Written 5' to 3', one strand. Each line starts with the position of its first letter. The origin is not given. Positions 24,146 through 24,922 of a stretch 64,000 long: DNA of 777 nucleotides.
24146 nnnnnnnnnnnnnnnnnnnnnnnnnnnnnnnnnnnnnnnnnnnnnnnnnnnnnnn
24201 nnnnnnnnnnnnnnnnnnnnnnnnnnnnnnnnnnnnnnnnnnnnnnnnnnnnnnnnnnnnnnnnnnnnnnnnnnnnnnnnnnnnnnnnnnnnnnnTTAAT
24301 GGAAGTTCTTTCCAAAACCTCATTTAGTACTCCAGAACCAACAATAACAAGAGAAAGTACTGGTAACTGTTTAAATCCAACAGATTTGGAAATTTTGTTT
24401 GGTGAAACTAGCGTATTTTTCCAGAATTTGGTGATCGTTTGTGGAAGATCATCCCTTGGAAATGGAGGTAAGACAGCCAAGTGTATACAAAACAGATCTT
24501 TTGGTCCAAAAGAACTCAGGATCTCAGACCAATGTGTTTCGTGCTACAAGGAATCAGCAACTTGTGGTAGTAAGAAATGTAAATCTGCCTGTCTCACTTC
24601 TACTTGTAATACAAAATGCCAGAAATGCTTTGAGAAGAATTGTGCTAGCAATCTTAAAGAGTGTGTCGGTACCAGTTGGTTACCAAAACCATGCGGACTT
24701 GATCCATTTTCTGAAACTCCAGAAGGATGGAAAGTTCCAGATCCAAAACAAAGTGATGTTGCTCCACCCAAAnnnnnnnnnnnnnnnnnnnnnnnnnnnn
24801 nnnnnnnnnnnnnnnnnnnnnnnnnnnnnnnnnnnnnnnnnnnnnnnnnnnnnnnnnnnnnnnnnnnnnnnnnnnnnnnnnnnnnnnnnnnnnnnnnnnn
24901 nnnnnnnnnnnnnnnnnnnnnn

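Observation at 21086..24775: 12-domain Kazal inhibitor with paired loss of disulfide partners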

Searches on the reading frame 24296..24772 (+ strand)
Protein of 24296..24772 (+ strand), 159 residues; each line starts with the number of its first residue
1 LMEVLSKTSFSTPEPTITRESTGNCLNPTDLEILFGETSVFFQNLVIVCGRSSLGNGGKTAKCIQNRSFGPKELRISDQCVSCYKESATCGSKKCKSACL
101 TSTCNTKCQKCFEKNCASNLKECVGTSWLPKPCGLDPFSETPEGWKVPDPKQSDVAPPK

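Call 25: find_homologous_proteins(query=window:24296-24772:+, max_evalue=0.001)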
Query window:24296-24772:+: 3 candidates shared short words with the query, none scored E <= 0.001.

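Call 65: predict_structure(alignment_id=A3)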
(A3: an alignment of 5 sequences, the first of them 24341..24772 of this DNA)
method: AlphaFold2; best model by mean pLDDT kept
length: 144 residues; sequences in the alignment: 5
mean_pLDDT: 36.2   pTM: 0.31
mean pLDDT of the five models: 36.2, 33.6, 31.9, 30.8, 30.6
residues with pLDDT >= 90: 0; 70-90: 0; 50-70: 24; < 50: 120
segments of 3 or more residues with pLDDT < 50: 1-24, 39-41, 53-144
pLDDT, mean of each block of 10 residues (from residue 1): 24 33 50 51 54 44 43 34 28 30 29 25 33 30 34
secondary structure, 60 per line:
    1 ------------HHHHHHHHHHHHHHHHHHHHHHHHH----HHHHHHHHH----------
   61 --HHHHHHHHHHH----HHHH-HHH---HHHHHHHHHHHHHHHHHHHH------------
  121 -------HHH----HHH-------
elements in order: H13-37 H42-50 H63-73 H78-81 H89-108

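Call 66: search_solved_structures(query=A3, max_evalue=10)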
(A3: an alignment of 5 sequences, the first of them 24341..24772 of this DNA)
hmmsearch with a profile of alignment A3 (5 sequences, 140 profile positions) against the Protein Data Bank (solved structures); distinct sequences matched with E-value up to 10: 3.
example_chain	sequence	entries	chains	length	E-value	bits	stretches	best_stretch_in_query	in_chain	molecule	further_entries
5h1s_c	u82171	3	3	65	0.27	14.3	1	33-78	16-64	50S ribosomal protein L33, chloroplastic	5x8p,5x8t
4v61_B3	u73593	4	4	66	0.27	14.3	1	33-78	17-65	Ribosomal Protein L33 | 50S ribosomal protein L33, chloroplastic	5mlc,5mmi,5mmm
6eri_Ab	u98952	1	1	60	0.42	13.7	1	33-75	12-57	50S ribosomal protein L33, chloroplastic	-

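Call 67: search_protein_families(library=ncbifam, proteins=[window:24341-24772:+], max_evalue=1)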
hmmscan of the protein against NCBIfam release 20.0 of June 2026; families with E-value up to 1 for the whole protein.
window:24341-24772:+ (144 aa): 0 families

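Call 68: find_homologous_proteins(query=A3, max_evalue=0.01)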
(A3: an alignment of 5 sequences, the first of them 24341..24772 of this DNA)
Query A3 (5 sequences) (144 aa, profile of the alignment): 11 proteins with E <= 0.01 among 200 candidates.
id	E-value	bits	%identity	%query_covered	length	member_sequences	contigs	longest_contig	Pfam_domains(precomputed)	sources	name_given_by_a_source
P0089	1.6e-65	237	44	91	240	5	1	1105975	-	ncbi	ncbi:hypothetical protein CHM_4g3540 [Cryptosporidium hominis]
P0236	1.3e-63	231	45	91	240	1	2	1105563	-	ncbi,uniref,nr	ncbi:hypothetical protein CmeUKMEL1_08040 [Cryptosporidium meleagridis]|uniref:Integral membrane pro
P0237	1.7e-62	227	48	91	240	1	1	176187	-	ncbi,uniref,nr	ncbi:secreted with signal peptide and 12 KAZAL repeats and a mucin-like stretch of threonines [Crypt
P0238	4.0e-59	216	48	91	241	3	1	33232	-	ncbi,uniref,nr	ncbi:hypothetical protein OJ252_120 [Cryptosporidium canis]|uniref:TNFR-Cys domain-containing protei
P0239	1.1e-57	212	44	91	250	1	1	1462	-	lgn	-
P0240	2.4e-57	211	47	91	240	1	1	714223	-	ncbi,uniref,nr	ncbi:uncharacterized protein cubi_01515 [Cryptosporidium ubiquitum]|uniref:Uncharacterized protein n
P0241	5.6e-57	209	49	92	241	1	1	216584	-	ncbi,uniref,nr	ncbi:hypothetical protein FG386_003293 [Cryptosporidium ryanae]|uniref:uncharacterized protein n=1 T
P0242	4.2e-56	207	48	92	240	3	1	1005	-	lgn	-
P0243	6.4e-56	206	49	92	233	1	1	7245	-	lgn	-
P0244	6.5e-56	206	42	90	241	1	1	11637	-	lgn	-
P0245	6.6e-56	206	44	94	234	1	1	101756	-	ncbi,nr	ncbi:secreted protein [Cryptosporidium felis]|nr:secreted protein [Cryptosporidium felis]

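Call 69: find_encoding_contigs(protein=P0241, flank=8000, max_places=1)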
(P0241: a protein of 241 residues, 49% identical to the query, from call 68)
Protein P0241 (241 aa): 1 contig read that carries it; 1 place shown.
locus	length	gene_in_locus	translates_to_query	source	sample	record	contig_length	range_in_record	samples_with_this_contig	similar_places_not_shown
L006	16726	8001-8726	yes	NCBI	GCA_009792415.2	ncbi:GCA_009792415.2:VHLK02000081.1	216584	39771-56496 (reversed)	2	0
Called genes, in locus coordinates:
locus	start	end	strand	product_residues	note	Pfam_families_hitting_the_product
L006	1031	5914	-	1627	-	-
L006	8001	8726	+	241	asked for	-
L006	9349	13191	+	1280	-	-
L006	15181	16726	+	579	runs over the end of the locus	-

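Call 70: find_encoding_contigs(protein=P0240, flank=8000, max_places=1)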
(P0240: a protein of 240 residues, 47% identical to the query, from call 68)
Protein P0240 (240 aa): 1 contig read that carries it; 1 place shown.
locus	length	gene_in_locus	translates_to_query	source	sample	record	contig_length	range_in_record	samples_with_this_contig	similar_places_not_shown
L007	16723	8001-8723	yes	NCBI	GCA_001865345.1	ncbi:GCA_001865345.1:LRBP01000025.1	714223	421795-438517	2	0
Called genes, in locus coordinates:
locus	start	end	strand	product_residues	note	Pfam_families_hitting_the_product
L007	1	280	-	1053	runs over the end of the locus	-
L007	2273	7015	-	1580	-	-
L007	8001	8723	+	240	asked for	-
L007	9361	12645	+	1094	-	-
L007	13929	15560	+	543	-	-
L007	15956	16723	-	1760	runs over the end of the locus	-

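Call 71: find_encoding_contigs(protein=P0238, flank=8000, max_places=1)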
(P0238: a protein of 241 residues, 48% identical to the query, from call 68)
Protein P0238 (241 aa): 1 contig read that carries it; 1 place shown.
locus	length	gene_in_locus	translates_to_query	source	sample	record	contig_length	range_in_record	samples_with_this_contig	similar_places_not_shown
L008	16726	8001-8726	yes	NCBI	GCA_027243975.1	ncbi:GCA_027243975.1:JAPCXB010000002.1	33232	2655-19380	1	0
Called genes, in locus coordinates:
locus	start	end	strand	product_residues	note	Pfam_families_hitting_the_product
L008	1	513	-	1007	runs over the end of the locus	-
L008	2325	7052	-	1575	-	-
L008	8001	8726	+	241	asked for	-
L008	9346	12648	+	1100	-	-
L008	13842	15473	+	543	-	-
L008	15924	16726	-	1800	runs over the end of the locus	-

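Call 72: find_encoding_contigs(protein=P0237, flank=8000, max_places=1)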
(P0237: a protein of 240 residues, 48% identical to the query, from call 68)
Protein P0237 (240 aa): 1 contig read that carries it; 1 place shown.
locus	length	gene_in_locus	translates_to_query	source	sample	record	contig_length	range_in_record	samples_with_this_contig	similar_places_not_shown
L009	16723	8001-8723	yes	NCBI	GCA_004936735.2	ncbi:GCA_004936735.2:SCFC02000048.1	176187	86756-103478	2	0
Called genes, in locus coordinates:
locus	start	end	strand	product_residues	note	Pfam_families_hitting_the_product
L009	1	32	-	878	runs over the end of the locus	-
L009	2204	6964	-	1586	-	-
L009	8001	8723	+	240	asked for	-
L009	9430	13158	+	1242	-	-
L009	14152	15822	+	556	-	-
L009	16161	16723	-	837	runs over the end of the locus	-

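Call 73: find_encoding_contigs(protein=P0236, flank=8000, max_places=1)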
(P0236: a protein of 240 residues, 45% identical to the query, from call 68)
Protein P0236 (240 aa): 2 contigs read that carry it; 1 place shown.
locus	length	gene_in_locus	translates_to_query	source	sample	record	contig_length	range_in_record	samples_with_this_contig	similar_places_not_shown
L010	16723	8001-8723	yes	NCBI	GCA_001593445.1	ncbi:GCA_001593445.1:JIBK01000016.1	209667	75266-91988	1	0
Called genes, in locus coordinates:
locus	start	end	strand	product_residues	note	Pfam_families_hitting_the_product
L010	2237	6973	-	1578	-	-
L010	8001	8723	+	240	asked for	-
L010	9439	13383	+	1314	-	-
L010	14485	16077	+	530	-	-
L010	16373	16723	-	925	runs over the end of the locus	-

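Call 76: list_cluster_members(proteins=[P0237])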
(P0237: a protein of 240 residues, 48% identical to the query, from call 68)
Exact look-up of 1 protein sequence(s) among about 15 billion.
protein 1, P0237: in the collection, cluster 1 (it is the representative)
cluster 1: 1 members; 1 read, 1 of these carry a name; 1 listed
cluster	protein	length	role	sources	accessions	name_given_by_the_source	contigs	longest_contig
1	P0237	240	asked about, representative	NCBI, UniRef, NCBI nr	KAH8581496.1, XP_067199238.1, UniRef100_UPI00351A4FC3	secreted with signal peptide and 12 KAZAL repeats and a mucin-like stretch of threonines ...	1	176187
